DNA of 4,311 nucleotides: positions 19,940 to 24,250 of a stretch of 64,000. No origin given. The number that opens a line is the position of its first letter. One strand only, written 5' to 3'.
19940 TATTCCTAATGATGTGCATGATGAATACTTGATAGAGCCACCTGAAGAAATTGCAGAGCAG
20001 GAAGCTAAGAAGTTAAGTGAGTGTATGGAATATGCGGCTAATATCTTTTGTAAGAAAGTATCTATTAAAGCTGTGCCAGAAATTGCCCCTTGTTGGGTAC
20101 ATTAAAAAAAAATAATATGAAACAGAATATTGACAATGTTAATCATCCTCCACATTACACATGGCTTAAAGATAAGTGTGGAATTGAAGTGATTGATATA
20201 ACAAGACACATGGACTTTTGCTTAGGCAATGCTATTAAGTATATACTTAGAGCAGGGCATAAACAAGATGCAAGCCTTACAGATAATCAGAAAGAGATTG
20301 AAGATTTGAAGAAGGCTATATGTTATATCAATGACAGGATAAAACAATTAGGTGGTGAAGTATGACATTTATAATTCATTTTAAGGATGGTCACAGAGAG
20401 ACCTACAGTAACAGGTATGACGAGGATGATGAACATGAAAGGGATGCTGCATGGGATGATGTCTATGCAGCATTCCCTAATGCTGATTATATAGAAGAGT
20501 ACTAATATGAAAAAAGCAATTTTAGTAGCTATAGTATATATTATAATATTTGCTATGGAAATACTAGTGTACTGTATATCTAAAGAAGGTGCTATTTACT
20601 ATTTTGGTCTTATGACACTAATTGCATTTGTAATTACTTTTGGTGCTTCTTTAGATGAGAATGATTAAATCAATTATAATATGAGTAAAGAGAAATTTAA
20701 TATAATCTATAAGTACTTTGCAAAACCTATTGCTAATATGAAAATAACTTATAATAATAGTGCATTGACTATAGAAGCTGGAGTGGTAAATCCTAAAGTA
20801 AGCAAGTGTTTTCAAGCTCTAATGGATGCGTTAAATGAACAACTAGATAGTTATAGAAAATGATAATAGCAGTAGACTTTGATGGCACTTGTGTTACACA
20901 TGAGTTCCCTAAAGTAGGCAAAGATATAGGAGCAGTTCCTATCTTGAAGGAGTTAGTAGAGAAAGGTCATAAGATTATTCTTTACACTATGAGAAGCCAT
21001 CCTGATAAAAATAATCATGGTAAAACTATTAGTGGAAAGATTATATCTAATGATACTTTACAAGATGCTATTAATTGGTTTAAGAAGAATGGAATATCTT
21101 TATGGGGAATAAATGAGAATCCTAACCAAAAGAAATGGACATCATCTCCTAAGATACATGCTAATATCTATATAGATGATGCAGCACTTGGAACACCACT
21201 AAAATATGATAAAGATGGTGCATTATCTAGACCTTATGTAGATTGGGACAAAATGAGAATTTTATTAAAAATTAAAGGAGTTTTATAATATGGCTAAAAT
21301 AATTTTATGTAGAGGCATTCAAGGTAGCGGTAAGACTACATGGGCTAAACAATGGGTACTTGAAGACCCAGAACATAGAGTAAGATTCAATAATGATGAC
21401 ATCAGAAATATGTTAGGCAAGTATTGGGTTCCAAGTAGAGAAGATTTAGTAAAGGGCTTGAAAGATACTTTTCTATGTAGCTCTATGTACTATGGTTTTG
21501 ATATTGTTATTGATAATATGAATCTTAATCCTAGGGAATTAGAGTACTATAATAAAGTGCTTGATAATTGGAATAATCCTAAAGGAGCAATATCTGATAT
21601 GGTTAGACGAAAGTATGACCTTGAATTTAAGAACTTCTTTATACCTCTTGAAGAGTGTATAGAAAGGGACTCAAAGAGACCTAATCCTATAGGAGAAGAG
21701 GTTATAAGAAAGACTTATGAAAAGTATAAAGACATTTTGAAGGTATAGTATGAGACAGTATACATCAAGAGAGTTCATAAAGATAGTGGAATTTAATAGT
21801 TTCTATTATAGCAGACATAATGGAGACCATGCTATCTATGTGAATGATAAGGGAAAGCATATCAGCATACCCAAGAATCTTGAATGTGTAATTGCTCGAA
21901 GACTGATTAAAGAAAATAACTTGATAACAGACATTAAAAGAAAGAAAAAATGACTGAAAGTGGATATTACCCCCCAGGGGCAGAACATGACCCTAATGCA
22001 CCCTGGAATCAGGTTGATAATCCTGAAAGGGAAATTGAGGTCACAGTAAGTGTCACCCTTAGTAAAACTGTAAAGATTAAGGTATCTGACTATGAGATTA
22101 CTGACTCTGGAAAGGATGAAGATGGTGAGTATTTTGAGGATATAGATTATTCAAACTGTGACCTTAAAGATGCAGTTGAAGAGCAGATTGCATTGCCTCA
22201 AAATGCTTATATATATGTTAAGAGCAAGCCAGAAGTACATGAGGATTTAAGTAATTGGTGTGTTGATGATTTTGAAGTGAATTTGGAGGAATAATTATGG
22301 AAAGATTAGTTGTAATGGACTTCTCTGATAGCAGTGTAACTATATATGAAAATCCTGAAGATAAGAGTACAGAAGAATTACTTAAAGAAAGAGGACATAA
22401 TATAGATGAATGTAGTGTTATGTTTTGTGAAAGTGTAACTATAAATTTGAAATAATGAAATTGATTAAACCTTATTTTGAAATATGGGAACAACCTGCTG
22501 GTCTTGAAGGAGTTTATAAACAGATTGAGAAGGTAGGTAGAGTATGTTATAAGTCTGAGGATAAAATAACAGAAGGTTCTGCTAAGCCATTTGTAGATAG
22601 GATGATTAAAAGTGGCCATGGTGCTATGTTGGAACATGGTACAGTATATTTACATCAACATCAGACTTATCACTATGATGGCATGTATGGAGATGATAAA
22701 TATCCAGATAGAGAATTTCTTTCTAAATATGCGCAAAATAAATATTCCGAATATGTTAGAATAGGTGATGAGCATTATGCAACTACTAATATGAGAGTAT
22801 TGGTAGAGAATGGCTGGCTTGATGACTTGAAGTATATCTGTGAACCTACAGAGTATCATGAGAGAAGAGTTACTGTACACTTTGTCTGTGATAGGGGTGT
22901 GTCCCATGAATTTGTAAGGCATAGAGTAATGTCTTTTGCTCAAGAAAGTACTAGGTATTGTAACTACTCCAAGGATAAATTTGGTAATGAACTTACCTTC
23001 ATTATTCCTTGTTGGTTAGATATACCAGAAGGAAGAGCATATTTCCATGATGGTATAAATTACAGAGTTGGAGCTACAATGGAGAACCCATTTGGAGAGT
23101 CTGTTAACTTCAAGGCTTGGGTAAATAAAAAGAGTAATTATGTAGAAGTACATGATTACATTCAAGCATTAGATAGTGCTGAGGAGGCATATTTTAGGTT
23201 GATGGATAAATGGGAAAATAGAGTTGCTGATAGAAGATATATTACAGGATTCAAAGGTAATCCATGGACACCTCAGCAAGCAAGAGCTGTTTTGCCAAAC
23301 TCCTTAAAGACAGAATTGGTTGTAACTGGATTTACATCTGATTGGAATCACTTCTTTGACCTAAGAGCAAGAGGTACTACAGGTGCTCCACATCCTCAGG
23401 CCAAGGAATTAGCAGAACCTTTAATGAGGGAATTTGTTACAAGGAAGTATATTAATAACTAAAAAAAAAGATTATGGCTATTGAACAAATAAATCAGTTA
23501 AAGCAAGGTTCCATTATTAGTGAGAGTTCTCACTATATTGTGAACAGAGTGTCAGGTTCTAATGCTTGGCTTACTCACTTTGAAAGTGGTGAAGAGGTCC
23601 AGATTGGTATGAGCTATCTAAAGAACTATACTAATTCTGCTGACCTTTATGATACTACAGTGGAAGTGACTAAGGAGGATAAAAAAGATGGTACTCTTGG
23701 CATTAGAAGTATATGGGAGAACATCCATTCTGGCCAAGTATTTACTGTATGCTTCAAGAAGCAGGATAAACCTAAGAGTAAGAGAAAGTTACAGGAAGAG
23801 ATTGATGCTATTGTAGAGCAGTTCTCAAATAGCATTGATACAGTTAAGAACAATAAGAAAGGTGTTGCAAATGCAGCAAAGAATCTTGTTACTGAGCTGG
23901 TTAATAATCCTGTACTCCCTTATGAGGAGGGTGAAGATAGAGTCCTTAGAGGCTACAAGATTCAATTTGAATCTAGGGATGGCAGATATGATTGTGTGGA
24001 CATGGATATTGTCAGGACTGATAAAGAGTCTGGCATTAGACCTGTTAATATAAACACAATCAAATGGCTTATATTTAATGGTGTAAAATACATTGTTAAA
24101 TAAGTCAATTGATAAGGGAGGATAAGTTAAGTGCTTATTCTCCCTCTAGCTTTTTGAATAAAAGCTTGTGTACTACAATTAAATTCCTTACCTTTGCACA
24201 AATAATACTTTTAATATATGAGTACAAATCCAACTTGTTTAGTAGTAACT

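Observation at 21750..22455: HicA-like mRNA interferase toxin without a recognisable HicB, immediately downstream of the RNA end-healing genes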

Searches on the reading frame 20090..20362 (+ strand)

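Call 3: search_protein_families(library=pfam, proteins=[window:20090-20362:+], max_evalue=1)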
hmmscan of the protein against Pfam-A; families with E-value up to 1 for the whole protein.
window:20090-20362:+ (91 aa): 4 families
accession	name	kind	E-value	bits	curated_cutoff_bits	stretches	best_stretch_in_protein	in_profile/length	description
PF11753.13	DUF3310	-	1.4e-13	51.1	24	1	17-81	1-60/60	Protein of unknwon function (DUF3310)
PF23203.1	KIF21A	-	0.014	15.6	28.5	1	52-86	60-94/161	KIF21A-like domain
PF04102.17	SlyX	-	0.088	13.9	30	0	61-88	24-51/67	SlyX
PF05377.16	FlaC_arch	-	0.11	13.4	27.8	1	59-87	12-40/55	Flagella accessory protein C (FlaC)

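Call 4: search_protein_families(library=phrogs, proteins=[window:20090-20362:+], max_evalue=0.1)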
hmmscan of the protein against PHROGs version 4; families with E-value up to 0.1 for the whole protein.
window:20090-20362:+ (91 aa): 29 families (the best 25 are shown)
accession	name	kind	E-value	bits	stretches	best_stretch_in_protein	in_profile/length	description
phrog_236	-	other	3e-26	94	1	6-90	230-308/431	nucleotide kinase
phrog_4897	-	other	2e-22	81.2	1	6-87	104-180/186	kinase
phrog_11324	-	other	9.2e-22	79.1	1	12-88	6-72/139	nucleotide kinase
phrog_26005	-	unknown function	1.3e-21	78.3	1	4-90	231-309/310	-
phrog_2781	-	unknown function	4.4e-21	77.1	1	8-85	168-242/253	-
phrog_4943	-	unknown function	1.5e-17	65.6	1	6-88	80-160/166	-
phrog_1689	-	other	3.5e-17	64.1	1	7-89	158-236/243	nucleotide kinase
phrog_4472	-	other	1.1e-12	48.8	1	9-89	6-79/100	nucleotide kinase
phrog_13649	-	unknown function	2.2e-12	48.1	1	15-82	4-66/127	-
phrog_2585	-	other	2.4e-11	45.3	1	6-80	87-160/175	nucleotide kinase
phrog_32366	-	unknown function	1.2e-10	42.6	1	11-82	3-64/170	-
phrog_11450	-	unknown function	8.4e-10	39.1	1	7-85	317-386/394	-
phrog_25460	-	unknown function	1.1e-09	39.2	1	7-87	67-140/144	-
phrog_2387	-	other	1.4e-08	36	1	15-86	3-70/147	nucleotide kinase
phrog_5839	-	unknown function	6.2e-08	33.7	1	10-83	1-63/128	-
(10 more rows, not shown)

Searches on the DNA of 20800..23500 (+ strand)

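Call 5: search_dna_similar(query=window:20800-23500:+, collection=phages, mode=near, max_rows=25)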
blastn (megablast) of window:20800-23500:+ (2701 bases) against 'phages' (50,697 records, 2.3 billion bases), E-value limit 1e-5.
Records with a match: 21; places in all: 21; records where one place covers at least 80% of the query: 0.
Best place of each record, by identity: 80-90% 16; 60-80% 5.
By first word of the organism name: Bacteroides 10; uncultured 8; Kehishuvirus 1; bajarodcaudo 1; Kolpuevirus 1.
By host as written in the record: Bacteroides intestinalis DSM 108646 10; - 9; Bacteroides cellulosilyticus 2.
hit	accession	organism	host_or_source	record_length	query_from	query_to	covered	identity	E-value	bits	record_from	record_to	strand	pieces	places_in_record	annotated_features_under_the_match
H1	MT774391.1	uncultured phage cr126_1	human feces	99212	472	2224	26%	78.9%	1e-56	439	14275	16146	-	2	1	flavin-dependent thymidylate synthase | polynucleotide kinase | Zn-ribbon protein | hypothetical protein (x2) | mRNAse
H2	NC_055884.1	uncultured phage cr126_1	human feces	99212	472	2224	26%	78.9%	1e-56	439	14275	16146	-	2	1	flavin-dependent thymidylate synthase | polynucleotide kinase | Zn-ribbon protein | hypothetical protein (x2) | mRNAse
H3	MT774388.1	uncultured phage cr112_1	human feces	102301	1645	2222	21%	75.9%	4e-71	276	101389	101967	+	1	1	mRNAse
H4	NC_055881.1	uncultured phage cr112_1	human feces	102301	1645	2222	21%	75.9%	4e-71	276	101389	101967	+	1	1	mRNAse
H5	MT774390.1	uncultured phage cr85_1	human feces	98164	951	1423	18%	84.6%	2e-128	466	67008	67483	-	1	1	hypothetical protein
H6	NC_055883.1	uncultured phage cr85_1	human feces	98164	951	1423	18%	84.6%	2e-128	466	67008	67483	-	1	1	hypothetical protein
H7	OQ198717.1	Kehishuvirus sp. 'tikkala'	Bacteroides cellulosilyticus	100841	491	935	16%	74.6%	1e-41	178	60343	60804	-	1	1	polynucleotide kinase | hypothetical protein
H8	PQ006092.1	bajarodcaudo virus 1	Chaetodipus spinatus feces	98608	921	1145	8%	86.8%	7e-64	252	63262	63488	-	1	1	putative RNA binding protein | DUF1599 protein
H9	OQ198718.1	Kolpuevirus sp. 'frurule'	Bacteroides cellulosilyticus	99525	496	734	9%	81.3%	4e-46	193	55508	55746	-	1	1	polynucleotide kinase | hypothetical protein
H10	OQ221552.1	Bacteroides phage PhiCrAssBcn17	Bacteroides intestinalis DSM 108646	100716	1983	2191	8%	84.8%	4e-51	209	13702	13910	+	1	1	thymidylate synthase, flavin-dependent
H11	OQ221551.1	Bacteroides phage PhiCrAssBcn16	Bacteroides intestinalis DSM 108646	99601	1645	1853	8%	81.4%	2e-39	171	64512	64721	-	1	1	thymidylate synthase, flavin-dependent | HicA toxin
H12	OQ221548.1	Bacteroides phage PhiCrAssBcn13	Bacteroides intestinalis DSM 108646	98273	1983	2183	7%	84.2%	1e-46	195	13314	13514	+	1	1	thymidylate synthase, flavin-dependent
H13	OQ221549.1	Bacteroides phage PhiCrAssBcn14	Bacteroides intestinalis DSM 108646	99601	1645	1850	8%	81.6%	2e-39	171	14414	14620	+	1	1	thymidylate synthase, flavin-dependent | HicA toxin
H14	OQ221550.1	Bacteroides phage PhiCrAssBcn15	Bacteroides intestinalis DSM 108646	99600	1645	1850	8%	81.6%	2e-39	171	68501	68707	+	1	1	thymidylate synthase, flavin-dependent | HicA toxin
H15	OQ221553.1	Bacteroides phage PhiCrAssBcn18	Bacteroides intestinalis DSM 108646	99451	1645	1850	8%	81.6%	2e-39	171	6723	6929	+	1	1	thymidylate synthase, flavin-dependent | HicA toxin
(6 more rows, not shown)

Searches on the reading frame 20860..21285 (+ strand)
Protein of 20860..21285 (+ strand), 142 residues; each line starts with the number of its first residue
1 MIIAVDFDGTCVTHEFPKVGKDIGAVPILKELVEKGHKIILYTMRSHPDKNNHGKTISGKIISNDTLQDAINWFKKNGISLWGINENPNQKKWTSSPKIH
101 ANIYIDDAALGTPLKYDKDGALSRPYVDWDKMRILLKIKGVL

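Call 3: search_protein_families(library=pfam, proteins=[window:20860-21285:+], max_evalue=1)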
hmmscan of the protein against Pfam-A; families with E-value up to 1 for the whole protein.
window:20860-21285:+ (142 aa): 3 families
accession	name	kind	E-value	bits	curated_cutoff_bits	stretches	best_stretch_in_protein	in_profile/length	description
PF08282.18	Hydrolase_3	-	0.0011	19.2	20.9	1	3-49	1-44/255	haloacid dehalogenase-like hydrolase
PF00702.32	Hydrolase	-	0.2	12.5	26.4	0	2-38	3-42/191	haloacid dehalogenase-like hydrolase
PF00578.27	AhpC-TSA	-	0.22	11.9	26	1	67-126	48-98/124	AhpC/TSA family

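Call 4: search_protein_families(library=phrogs, proteins=[window:20860-21285:+], max_evalue=0.1)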
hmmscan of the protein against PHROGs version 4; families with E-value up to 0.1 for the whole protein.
window:20860-21285:+ (142 aa): 4 families
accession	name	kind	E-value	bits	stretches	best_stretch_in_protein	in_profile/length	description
phrog_1238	-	moron, auxiliary metabolic gene and host takeover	1.2e-31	110.5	1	1-139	23-135/155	phosphoheptose isomerase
phrog_24386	-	unknown function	7.8e-09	36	1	2-109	5-99/339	-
phrog_4919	-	unknown function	0.00049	20.7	1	1-125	7-107/126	-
phrog_4256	-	unknown function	0.012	16.5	1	1-52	12-56/141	-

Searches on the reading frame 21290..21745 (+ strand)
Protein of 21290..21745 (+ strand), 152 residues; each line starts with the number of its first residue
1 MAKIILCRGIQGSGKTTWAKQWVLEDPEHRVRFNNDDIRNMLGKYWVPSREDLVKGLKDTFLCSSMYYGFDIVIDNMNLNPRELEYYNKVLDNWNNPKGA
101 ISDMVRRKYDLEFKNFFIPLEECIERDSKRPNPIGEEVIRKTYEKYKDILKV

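Call 3: search_protein_families(library=pfam, proteins=[window:21290-21745:+], max_evalue=1)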
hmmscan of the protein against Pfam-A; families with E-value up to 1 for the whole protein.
window:21290-21745:+ (152 aa): 5 families
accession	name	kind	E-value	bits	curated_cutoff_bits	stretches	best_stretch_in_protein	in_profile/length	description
PF13671.12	AAA_33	-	1.3e-09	38.9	27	1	5-147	2-137/143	AAA domain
PF13173.12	AAA_14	-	0.0012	19.3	27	1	3-86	3-80/129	AAA domain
PF05870.17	PA_decarbox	-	0.063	13.4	24.6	1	16-41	84-109/158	Phenolic acid decarboxylase (PAD)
PF06414.18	Zeta_toxin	-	0.096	12.5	22.3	1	3-45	17-61/199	Zeta toxin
PF13401.12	AAA_22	-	0.18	12.6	27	1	2-34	5-33/130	AAA domain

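Call 4: search_protein_families(library=phrogs, proteins=[window:21290-21745:+], max_evalue=0.1)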
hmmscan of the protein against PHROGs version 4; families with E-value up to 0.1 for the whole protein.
window:21290-21745:+ (152 aa): 4 families
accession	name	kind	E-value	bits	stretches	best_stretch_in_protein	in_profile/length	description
phrog_505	-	other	8.3e-26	92.1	1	1-148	1-142/295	polynucleotide kinase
phrog_2071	-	other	3e-07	31.5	1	2-95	16-109/282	ATPase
phrog_8238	-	DNA, RNA and nucleotide metabolism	0.00014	21.1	1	1-147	1-141/737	RNA ligase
phrog_6931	-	unknown function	0.013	15.7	1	3-144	186-323/343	-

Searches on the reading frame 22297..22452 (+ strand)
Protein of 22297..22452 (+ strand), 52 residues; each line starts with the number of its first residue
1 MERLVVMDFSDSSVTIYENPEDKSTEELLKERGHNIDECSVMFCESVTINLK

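Call 3: search_protein_families(library=pfam, proteins=[window:22297-22452:+], max_evalue=1)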
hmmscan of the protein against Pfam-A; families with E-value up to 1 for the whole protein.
window:22297-22452:+ (52 aa): 1 family
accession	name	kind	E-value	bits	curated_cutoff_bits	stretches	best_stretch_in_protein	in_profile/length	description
PF08947.15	BPS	-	0.055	13.9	27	1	4-22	8-26/48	BPS (Between PH and SH2)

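Call 4: search_protein_families(library=phrogs, proteins=[window:22297-22452:+], max_evalue=0.1)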
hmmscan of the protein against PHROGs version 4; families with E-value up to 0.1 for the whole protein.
window:22297-22452:+ (52 aa): 1 family
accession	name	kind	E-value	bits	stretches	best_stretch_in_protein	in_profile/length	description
phrog_13437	-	unknown function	0.022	15.6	1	17-49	30-62/69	-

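Call 69: search_protein_families(library=ncbifam, proteins=[window:22297-22452:+], max_evalue=1)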
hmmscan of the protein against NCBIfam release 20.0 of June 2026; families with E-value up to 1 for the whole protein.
window:22297-22452:+ (52 aa): 0 families

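Call 70: search_protein_families(library=padloc, proteins=[window:22297-22452:+], max_evalue=1)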
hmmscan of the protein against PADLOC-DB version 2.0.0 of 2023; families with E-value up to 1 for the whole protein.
window:22297-22452:+ (52 aa): 0 families

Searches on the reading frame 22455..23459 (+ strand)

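Call 3: search_protein_families(library=pfam, proteins=[window:22455-23459:+], max_evalue=1)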
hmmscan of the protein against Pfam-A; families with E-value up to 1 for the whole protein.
window:22455-23459:+ (335 aa): 2 families
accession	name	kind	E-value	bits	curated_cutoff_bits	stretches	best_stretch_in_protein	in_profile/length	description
PF02511.20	Thy1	-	1.6e-28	100.3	24.8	2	139-327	59-185/191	Thymidylate synthase complementing protein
PF19848.4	DUF6323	-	0.14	12.3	30.6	1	226-264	54-92/127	Family of unknown function (DUF6323)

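Call 4: search_protein_families(library=phrogs, proteins=[window:22455-23459:+], max_evalue=0.1)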
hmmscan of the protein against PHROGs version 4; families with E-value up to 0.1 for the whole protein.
window:22455-23459:+ (335 aa): 4 families
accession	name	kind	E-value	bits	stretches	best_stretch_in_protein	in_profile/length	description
phrog_85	-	DNA, RNA and nucleotide metabolism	4.3e-28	99.3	2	137-327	430-572/866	thymidylate synthase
phrog_10644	-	DNA, RNA and nucleotide metabolism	3e-06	28.4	1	272-309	91-128/160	thymidylate synthase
phrog_22708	-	DNA, RNA and nucleotide metabolism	8.2e-06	26.4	1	139-173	92-128/242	thymidylate synthase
phrog_28804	-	DNA, RNA and nucleotide metabolism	0.044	15.2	0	272-300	22-50/91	thymidylate synthase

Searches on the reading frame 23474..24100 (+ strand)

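Call 3: search_protein_families(library=pfam, proteins=[window:23474-24100:+], max_evalue=1)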
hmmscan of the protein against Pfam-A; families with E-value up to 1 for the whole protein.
window:23474-24100:+ (209 aa): 4 families
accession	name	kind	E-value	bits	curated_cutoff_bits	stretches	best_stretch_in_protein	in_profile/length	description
PF20553.4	Methyltransf_35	-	0.012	15.4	27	1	71-145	116-190/309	Putative O-methyltransferase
PF11221.13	Med21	-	0.16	12.7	37.3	1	105-129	7-31/144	Subunit 21 of Mediator complex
PF23614.1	DUF7141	-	0.16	12.2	27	0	22-55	7-39/61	Domain of unknown function (DUF7141)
PF22708.2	S1CSD-TOTE-1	-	0.47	10.4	27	1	65-104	23-62/65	S1/CSD-like domain 1 of the TOTE conflict systems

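Call 4: search_protein_families(library=phrogs, proteins=[window:23474-24100:+], max_evalue=0.1)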
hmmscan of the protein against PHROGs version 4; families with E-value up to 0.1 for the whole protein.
window:23474-24100:+ (209 aa): 2 families
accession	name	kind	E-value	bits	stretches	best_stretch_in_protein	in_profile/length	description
phrog_2267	-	unknown function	0.0067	17.5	0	159-209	62-104/112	-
phrog_24238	-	unknown function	0.089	14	0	107-124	55-72/74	-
